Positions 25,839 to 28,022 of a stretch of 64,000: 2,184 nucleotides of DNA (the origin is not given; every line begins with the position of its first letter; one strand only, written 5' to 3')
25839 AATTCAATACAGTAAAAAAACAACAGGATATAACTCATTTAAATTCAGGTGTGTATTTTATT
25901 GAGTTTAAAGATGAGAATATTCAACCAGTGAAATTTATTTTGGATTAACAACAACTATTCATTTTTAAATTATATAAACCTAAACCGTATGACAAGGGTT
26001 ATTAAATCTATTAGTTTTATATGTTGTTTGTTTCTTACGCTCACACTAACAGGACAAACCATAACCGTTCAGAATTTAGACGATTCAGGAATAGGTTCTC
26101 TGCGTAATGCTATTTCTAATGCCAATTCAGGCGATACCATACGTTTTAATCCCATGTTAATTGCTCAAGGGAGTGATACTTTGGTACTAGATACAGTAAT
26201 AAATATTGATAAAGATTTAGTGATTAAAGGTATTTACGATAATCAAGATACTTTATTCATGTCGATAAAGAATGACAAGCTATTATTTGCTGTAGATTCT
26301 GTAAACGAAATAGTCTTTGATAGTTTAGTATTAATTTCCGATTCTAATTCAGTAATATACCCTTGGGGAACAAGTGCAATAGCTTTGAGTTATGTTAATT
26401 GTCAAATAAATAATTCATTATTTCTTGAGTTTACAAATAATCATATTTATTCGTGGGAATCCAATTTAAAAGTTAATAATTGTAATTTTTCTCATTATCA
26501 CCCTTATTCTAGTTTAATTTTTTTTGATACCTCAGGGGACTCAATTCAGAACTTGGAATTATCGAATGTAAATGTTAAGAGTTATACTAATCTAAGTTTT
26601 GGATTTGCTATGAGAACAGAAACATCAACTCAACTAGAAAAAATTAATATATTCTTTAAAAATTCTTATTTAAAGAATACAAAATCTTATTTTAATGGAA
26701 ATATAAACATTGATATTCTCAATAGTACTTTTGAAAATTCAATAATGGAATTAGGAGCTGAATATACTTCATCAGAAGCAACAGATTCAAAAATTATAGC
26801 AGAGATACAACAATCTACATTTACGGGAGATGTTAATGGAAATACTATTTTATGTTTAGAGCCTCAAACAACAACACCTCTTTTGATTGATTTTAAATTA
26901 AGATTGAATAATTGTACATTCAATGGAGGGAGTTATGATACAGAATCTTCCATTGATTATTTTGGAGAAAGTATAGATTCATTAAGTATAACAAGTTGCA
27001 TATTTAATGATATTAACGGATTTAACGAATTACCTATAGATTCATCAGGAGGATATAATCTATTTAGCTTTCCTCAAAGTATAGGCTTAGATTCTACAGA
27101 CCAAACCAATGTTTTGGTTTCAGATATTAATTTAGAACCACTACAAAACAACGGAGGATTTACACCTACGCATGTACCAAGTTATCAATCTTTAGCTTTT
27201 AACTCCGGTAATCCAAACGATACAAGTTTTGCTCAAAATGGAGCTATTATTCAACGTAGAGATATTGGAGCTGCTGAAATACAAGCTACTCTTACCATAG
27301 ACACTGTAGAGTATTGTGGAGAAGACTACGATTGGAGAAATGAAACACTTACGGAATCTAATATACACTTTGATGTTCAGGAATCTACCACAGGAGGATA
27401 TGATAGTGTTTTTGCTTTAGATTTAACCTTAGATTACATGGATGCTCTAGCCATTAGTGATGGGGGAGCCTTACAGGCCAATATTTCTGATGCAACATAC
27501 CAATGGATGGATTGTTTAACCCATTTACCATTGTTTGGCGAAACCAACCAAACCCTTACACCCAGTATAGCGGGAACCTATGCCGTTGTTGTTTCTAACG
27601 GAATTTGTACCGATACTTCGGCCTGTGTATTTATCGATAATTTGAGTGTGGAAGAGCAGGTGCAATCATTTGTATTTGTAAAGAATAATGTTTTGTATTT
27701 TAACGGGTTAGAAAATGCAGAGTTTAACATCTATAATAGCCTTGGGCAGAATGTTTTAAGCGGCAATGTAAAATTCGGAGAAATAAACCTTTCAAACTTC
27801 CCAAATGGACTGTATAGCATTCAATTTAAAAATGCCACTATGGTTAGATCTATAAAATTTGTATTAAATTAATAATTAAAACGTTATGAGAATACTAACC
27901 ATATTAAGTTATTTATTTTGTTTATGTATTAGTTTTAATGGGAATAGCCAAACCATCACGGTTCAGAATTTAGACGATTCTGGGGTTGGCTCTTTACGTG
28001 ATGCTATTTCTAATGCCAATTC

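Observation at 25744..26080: Three intergenic junction types recur at non-adjacent positions and in both blocks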

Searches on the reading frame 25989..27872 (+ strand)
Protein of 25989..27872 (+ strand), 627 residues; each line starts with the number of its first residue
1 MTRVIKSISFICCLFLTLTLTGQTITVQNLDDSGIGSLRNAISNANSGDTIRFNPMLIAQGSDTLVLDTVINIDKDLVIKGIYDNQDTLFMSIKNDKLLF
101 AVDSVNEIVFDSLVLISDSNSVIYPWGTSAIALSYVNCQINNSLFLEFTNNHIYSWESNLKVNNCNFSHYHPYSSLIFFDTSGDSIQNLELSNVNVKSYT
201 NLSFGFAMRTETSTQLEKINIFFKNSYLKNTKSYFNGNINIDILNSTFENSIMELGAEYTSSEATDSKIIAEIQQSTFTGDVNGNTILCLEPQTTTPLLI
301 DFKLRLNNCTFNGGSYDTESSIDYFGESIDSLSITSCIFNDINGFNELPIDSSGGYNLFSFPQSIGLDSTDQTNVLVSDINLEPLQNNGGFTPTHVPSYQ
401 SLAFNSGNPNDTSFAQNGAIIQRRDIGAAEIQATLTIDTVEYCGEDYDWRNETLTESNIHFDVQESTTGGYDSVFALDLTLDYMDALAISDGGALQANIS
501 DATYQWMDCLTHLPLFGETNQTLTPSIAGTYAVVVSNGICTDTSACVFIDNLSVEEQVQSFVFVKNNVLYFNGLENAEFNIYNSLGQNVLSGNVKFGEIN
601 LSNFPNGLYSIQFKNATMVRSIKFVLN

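Call 8: search_protein_families(library=pfam, proteins=[window:25989-27872:+], max_evalue=0.01)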
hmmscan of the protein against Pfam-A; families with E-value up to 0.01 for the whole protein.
window:25989-27872:+ (627 aa): 1 family
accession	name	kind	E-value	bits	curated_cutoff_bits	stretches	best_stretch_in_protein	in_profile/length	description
PF18962.6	Por_Secre_tail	-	0.00033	21.3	27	1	575-618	20-67/75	Secretion system C-terminal sorting domain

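Call 9: search_protein_families(library=ncbifam, proteins=[window:25989-27872:+], max_evalue=0.01)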
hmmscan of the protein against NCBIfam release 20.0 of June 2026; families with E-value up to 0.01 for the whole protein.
window:25989-27872:+ (627 aa): 2 families
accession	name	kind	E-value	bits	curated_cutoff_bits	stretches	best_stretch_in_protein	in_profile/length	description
NF041518.1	choice_anch_Q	domain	1.5e-07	31.6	25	1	379-432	1-58/58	choice-of-anchor Q domain-containing protein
TIGR04183.1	Por_Secre_tail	domain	2.5e-06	27.3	23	1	567-626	11-71/72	T9SS type A sorting domain-containing protein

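Call 10: find_homologous_proteins(query=window:25989-27872:+)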
Query window:25989-27872:+ (627 aa): 51 proteins with E <= 0.001 among 8000 candidates.
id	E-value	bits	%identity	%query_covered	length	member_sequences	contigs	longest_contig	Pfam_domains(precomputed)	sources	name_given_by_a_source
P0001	0.0e+0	1382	100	100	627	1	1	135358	PF18962.8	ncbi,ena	-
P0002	4.0e-254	863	68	100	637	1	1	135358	PF18962.8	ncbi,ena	-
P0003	1.3e-247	841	65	100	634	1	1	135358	PF18962.8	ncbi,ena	-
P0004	2.6e-247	840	65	100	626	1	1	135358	PF18962.8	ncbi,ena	-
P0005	1.1e-243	828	66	100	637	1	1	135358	PF18962.8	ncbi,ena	-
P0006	9.2e-243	825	64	100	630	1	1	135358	PF18962.8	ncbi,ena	-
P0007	9.4e-228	776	61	100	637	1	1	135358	-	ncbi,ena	-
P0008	2.6e-225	768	60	99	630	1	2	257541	PF18962.8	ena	-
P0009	1.0e-222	759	59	99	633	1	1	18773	-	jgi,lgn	-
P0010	1.9e-222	758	61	100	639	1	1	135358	-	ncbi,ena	-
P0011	3.1e-213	728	58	99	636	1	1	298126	PF18962.8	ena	-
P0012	5.9e-213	727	58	99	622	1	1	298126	-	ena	-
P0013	3.2e-208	711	57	97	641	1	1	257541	-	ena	-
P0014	2.2e-207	708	56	100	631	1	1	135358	PF18962.8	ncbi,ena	-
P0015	2.0e-206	705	57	99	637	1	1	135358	PF18962.8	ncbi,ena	-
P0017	1.2e-194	666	55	100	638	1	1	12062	-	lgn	-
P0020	7.3e-44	168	34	42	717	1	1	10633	PF13229.13,PF18962.8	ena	-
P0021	4.8e-43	166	34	46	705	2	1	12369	PF02415.24,PF18962.8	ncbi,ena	-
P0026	1.4e-40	158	40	33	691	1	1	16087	PF13229.13,PF18962.8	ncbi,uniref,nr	ncbi:T9SS type A sorting domain-containing protein [Phaeocystidibacter luteus]|uniref:T9SS type A so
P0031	2.2e-34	137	34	29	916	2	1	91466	PF02415.24,PF18962.8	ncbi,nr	ncbi:MAG: hypothetical protein A2281_18095 [Bacteroidetes bacterium RIFOXYA12_FULL_38_20]|nr:MAG: hy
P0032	1.8e-33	134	39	21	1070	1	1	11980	PF02415.24,PF18962.8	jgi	jgi:predicted outer membrane repeat protein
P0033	2.4e-33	134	37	32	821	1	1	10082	PF02415.24,PF18962.8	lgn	-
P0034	3.9e-33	133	29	100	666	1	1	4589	PF02415.24,PF18962.8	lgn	-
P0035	5.6e-33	133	41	19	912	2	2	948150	PF02415.24,PF18962.8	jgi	jgi:predicted outer membrane repeat protein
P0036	7.0e-32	129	32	50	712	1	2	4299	PF13229.13,PF18962.8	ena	-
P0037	1.3e-30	125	49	18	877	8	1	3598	PF02415.24,PF18962.8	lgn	-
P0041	7.1e-28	116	40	20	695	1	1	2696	PF02415.24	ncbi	ncbi:MAG: choice-of-anchor Q domain-containing protein, partial [Flavobacteriales bacterium]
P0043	2.3e-24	104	49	14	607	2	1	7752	PF00801.27,PF02415.24,PF18911.7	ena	-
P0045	6.8e-20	89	51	14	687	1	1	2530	PF02415.24,PF18962.8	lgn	-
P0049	1.0e-7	49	40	18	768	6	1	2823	PF02415.24,PF18962.8,PF11589.15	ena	-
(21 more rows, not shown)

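Call 11: find_encoding_contigs(protein=P0001, flank=1000, max_places=3)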
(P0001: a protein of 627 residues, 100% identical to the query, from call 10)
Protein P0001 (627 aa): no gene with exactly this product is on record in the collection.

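Call 12: find_encoding_contigs(protein=P0008, flank=10000, max_places=3)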
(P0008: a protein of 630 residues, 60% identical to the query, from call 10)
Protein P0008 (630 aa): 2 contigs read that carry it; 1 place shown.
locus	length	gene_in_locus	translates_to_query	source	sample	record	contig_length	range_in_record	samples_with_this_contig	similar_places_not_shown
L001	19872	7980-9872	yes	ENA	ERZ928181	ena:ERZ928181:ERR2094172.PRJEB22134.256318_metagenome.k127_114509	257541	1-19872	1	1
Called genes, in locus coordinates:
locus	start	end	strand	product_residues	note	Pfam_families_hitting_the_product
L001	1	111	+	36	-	?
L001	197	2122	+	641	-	-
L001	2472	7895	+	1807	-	PF16116:DUF4832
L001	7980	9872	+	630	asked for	PF18962:Por_Secre_tail (faint)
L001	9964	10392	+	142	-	PF02082:Rrf2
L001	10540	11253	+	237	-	PF04405:ScdA_N, PF01814:Hemerythrin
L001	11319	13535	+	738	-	PF22085:NorB_cytochrome_c-like, PF00115:COX1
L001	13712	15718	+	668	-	PF00122:E1-E2_ATPase, PF00702:Hydrolase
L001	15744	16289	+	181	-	-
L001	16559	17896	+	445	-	PF13367:PrsW-protease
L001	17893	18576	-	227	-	PF00072:Response_reg, PF00486:Trans_reg_C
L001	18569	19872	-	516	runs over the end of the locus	PF00512:HisKA, PF02518:HATPase_c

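Call 13: find_encoding_contigs(protein=P0011, flank=10000, max_places=3)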
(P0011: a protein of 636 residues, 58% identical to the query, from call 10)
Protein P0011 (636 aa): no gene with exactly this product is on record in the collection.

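Call 15: find_related_loci(query=A1, collection=genome_contigs, flank=10000)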
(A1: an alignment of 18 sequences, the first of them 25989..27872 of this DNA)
Query A1 (627 aa) in genome_contigs; peptide patterns used: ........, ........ (x = any residue, [..] = any of these).
74 stretches matched a pattern; 19 encode a relative of the query (tblastn E <= 1e-3); 19 distinct loci.
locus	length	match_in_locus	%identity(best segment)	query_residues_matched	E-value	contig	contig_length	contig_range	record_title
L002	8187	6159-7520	33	24-482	8e-41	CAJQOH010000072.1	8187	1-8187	MAG: uncultured Flavobacteriales bacterium isolate 10_20180522_Bin_141_sub_1 genome assembly, contig: c_000005752228, wh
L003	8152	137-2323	34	3-626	7e-37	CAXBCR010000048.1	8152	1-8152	MAG TPA_asm: uncultured Flavobacteriales bacterium isolate ERR2762106_binner13_Refined_50 genome assembly, contig: ERZ34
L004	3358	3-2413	34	9-626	3e-36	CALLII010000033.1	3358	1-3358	MAG: uncultured Flavobacteriales bacterium isolate B3_Bin_METABAT__66_1 genome assembly, contig: c_000000373513, whole g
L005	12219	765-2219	30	1-512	5e-35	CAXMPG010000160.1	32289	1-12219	MAG: uncultured Desulfobacterales bacterium isolate 07C-BC-St04_bin.19.orig genome assembly, contig: k141_3053479, whole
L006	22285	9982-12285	38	27-560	6e-26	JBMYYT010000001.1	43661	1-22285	MAG: Flavobacteriales bacterium isolate ME_XS_2208_bin_25 ME_XS_2208_bin_25_0, whole genome shotgun sequence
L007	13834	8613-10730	51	6-505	6e-24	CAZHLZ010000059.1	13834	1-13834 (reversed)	MAG TPA_asm: uncultured Chitinophaga sp. isolate SRP329715_co2_185 genome assembly, contig: NODE_8328_length_13834_cov_5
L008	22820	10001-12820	31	5-623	6e-23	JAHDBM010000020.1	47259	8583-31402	MAG: Flavobacteriales bacterium isolate MAG-110 RZ_2051, whole genome shotgun sequence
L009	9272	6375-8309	45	1-512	2e-22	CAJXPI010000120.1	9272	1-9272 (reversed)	MAG TPA_asm: uncultured Flavobacteriales bacterium isolate SRR3933268_bin.10_MetaBAT_v2.12.1_MAG genome assembly, contig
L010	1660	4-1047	50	18-445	2e-22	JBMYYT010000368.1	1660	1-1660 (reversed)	MAG: Flavobacteriales bacterium isolate ME_XS_2208_bin_25 ME_XS_2208_bin_25_396, whole genome shotgun sequence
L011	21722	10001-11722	46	5-492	6e-21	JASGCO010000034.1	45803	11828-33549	MAG: Sediminibacterium sp. isolate MAG03 NODE_362_length_45803_cov_21.730043, whole genome shotgun sequence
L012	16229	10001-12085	47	1-115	8e-21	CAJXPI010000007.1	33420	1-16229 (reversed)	MAG TPA_asm: uncultured Flavobacteriales bacterium isolate SRR3933268_bin.10_MetaBAT_v2.12.1_MAG genome assembly, contig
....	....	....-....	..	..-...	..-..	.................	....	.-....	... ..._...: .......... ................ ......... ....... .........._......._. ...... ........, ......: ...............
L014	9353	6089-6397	47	17-116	5e-20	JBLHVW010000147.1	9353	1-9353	MAG: Salibacteraceae bacterium isolate 3300046534_40 Ga0491194_0019241, whole genome shotgun sequence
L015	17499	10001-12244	34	17-561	1e-18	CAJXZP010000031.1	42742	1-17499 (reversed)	MAG TPA_asm: uncultured Flavobacteriales bacterium isolate SRR3580189_bin.58_MetaBAT_v2.12.1_MAG genome assembly, contig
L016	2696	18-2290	42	14-625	2e-18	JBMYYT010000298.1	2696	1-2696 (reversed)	MAG: Flavobacteriales bacterium isolate ME_XS_2208_bin_25 ME_XS_2208_bin_25_319, whole genome shotgun sequence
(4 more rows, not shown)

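Call 16: list_cluster_members(proteins=[P0001, P0011, P0009, P0017])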
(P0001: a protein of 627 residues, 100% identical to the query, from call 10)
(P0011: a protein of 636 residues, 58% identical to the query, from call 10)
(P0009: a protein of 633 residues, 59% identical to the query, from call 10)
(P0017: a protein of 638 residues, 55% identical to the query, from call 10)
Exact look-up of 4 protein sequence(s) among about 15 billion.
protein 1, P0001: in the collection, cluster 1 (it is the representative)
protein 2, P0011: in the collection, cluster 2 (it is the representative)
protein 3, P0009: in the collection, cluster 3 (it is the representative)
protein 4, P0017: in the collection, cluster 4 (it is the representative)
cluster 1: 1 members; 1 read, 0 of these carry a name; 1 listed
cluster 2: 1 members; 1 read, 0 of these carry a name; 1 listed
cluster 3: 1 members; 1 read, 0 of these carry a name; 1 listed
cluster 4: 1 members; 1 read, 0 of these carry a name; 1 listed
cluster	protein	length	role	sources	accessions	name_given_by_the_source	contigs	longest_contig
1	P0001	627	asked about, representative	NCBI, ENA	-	-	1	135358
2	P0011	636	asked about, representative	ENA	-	-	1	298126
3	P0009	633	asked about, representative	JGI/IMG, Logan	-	-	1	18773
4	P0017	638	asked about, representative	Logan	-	-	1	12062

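Call 17: find_encoding_contigs(protein=P0009, flank=10000, max_places=3)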
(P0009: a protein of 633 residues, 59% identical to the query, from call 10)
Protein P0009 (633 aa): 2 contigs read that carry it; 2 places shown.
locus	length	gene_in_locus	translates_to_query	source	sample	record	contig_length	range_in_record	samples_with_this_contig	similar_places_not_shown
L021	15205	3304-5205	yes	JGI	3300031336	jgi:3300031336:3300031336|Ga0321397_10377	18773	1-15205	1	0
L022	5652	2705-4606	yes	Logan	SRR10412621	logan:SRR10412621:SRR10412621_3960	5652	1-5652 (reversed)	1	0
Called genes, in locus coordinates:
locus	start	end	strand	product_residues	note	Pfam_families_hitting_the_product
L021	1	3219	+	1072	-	?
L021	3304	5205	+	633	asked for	-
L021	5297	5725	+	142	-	PF02082:Rrf2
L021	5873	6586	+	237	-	PF04405:ScdA_N, PF01814:Hemerythrin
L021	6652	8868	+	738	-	PF22085:NorB_cytochrome_c-like, PF00115:COX1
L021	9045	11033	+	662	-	PF00122:E1-E2_ATPase, PF00702:Hydrolase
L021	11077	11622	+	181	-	-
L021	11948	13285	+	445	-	PF13367:PrsW-protease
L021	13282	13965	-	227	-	PF00072:Response_reg, PF00486:Trans_reg_C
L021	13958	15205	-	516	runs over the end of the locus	PF00512:HisKA, PF02518:HATPase_c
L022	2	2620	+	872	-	?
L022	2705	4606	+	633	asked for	-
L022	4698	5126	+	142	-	PF02082:Rrf2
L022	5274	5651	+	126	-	?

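Call 18: find_encoding_contigs(protein=P0017, flank=10000, max_places=3)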
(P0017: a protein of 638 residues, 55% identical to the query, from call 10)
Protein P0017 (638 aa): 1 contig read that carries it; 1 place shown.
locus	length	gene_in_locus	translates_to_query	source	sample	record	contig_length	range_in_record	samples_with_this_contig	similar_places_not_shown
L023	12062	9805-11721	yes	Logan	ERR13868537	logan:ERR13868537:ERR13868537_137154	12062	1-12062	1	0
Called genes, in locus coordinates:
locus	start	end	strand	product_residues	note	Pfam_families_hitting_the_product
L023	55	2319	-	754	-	PF00330:Aconitase, PF00694:Aconitase_C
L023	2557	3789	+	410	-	PF12704:MacB_PCD, PF02687:FtsX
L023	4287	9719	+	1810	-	PF16116:DUF4832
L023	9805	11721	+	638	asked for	-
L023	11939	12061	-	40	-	?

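Call 19: find_encoding_contigs(protein=P0012, flank=10000, max_places=3)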
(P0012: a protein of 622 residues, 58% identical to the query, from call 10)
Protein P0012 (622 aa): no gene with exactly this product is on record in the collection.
